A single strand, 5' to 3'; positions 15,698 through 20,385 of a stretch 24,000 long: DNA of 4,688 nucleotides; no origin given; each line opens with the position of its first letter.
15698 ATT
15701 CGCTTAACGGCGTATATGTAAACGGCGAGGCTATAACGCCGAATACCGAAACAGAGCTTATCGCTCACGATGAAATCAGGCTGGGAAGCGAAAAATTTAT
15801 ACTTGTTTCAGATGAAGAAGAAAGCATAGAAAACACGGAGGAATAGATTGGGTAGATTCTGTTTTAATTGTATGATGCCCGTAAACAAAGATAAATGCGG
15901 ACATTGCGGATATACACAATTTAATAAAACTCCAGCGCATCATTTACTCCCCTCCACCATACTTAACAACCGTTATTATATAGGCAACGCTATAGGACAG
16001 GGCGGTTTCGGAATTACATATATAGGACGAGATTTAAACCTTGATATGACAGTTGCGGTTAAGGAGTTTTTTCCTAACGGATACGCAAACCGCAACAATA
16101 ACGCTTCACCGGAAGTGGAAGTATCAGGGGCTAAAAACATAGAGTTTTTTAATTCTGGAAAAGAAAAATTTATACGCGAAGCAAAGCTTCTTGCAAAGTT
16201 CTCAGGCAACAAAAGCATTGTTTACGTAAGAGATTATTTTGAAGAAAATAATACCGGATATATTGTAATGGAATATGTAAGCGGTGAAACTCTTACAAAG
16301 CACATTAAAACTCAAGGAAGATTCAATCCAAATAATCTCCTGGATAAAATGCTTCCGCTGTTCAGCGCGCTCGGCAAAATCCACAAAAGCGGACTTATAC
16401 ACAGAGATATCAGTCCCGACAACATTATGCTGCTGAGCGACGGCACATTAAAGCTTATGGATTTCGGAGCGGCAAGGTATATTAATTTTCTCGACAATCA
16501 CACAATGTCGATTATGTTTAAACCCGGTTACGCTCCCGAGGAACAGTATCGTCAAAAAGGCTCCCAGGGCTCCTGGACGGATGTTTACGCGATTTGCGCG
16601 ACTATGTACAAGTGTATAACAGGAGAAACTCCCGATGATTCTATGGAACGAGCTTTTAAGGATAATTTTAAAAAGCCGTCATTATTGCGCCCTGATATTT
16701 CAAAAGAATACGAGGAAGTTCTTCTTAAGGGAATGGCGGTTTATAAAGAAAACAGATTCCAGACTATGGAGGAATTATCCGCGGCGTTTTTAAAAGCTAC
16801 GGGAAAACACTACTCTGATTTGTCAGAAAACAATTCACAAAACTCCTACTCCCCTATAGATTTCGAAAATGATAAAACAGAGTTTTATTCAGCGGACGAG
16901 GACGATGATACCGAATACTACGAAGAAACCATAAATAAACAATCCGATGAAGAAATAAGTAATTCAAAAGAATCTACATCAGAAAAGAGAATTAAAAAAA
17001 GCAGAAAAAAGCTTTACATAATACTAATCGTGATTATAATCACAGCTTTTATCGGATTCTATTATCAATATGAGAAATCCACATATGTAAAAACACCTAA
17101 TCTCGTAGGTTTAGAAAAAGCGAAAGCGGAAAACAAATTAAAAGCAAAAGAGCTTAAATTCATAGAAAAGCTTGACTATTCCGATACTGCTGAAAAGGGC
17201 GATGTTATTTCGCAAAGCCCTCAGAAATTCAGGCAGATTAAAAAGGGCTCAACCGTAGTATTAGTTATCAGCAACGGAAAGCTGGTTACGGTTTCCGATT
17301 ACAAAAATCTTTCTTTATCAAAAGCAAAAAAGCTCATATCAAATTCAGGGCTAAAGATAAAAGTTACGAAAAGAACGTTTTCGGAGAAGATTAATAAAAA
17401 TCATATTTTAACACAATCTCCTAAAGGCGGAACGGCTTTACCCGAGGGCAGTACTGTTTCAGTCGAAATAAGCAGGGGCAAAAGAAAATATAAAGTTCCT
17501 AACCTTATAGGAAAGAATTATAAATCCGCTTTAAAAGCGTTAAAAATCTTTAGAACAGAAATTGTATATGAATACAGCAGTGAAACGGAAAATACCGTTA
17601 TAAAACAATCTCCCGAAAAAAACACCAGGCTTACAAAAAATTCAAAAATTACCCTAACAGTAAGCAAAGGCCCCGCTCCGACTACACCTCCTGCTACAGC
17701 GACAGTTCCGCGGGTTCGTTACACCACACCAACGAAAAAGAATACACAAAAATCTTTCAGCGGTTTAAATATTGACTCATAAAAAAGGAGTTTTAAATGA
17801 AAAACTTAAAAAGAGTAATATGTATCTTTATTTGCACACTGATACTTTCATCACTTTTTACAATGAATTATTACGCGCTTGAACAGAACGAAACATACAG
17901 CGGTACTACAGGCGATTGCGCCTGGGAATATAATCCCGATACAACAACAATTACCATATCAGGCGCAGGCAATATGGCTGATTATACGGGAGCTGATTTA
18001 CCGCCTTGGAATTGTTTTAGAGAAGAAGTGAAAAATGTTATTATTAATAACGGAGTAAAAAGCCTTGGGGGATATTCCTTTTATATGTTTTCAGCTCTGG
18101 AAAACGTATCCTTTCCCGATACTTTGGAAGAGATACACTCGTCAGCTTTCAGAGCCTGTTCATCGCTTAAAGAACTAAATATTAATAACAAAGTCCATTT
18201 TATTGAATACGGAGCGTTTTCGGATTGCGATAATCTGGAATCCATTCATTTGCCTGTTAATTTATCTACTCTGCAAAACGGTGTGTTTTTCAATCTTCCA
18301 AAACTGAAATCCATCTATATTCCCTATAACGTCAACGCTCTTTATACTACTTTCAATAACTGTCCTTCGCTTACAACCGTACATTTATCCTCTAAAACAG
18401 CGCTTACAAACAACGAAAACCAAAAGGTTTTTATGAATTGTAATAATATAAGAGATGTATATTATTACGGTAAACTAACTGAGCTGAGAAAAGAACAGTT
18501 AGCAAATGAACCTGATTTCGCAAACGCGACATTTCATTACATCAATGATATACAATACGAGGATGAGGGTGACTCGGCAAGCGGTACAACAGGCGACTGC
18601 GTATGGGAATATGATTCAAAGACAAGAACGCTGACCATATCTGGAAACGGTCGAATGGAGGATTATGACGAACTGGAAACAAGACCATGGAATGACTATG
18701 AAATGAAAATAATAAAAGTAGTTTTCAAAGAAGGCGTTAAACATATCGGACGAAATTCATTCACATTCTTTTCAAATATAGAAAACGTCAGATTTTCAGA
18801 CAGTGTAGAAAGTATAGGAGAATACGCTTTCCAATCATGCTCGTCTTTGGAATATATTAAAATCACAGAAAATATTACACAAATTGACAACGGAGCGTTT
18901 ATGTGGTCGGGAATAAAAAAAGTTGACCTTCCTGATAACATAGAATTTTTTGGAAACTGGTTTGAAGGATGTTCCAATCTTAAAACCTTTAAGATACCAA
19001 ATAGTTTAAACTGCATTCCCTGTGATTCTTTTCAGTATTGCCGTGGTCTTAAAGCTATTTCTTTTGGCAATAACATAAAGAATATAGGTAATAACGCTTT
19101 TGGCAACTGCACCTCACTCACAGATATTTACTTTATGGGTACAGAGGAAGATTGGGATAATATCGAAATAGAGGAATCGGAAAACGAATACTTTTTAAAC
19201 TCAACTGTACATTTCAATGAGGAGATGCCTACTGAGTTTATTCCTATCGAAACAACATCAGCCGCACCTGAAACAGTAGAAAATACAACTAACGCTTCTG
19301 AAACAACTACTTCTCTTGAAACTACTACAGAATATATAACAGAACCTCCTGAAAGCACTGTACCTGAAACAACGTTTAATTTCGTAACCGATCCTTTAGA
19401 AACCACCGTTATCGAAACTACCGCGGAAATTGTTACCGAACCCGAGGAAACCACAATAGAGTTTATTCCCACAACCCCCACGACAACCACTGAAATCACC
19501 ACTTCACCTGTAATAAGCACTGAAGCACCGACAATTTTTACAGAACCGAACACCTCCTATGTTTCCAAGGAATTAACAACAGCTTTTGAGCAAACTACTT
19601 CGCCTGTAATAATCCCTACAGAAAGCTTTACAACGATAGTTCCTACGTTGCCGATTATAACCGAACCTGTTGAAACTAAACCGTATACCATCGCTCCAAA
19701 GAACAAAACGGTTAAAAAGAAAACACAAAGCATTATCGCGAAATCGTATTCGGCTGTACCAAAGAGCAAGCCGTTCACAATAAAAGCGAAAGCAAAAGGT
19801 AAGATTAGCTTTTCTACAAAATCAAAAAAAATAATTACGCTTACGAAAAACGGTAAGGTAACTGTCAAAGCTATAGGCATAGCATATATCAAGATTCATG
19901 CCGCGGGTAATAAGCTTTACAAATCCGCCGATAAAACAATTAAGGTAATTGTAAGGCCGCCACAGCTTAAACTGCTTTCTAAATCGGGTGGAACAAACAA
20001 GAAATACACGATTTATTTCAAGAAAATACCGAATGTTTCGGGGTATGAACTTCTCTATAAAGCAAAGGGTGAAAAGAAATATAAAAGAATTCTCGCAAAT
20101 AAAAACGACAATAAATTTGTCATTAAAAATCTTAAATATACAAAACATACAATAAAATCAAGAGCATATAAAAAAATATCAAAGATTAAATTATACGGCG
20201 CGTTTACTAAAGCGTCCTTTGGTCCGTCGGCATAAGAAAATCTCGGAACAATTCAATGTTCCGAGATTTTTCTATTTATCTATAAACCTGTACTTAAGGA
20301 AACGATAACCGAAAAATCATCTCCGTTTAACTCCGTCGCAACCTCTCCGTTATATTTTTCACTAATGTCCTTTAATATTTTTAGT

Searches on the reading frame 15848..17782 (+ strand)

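Call 4: search_protein_families(library=pfam, proteins=[window:15848-17782:+])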
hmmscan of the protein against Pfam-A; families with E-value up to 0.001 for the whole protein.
window:15848-17782:+ (644 aa): 4 families
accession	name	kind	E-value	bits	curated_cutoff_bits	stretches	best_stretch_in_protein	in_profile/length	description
PF03793.24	PASTA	-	1.4e-42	143.9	23.2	3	548-607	1-64/64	PASTA domain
PF00069.31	Pkinase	-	1.3e-33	117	31.7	1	45-304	3-252/263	Protein kinase domain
PF07714.23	PK_Tyr_Ser-Thr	-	3.6e-19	69.5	23.1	1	102-304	42-249/258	Protein tyrosine and serine/threonine kinase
PF03109.22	ABC1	-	8.9e-09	35.3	22.9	1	133-218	139-223/244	ABC1 atypical kinase-like domain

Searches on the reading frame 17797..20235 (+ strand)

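Call 4: search_protein_families(library=pfam, proteins=[window:17797-20235:+])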
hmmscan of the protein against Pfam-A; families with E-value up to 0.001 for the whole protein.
window:17797-20235:+ (812 aa): 3 families
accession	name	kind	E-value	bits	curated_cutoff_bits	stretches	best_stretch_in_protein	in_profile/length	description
PF13306.12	LRR_5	-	7.8e-58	194.3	27.7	3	77-183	12-116/127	BspA type Leucine rich repeat region (6 copies)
PF13855.12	LRR_8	-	1.7e-21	76.1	27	1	110-155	13-59/61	Leucine rich repeat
PF12799.13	LRR_4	-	9.3e-08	32.5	27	0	123-152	2-30/44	Leucine Rich repeats (2 copies)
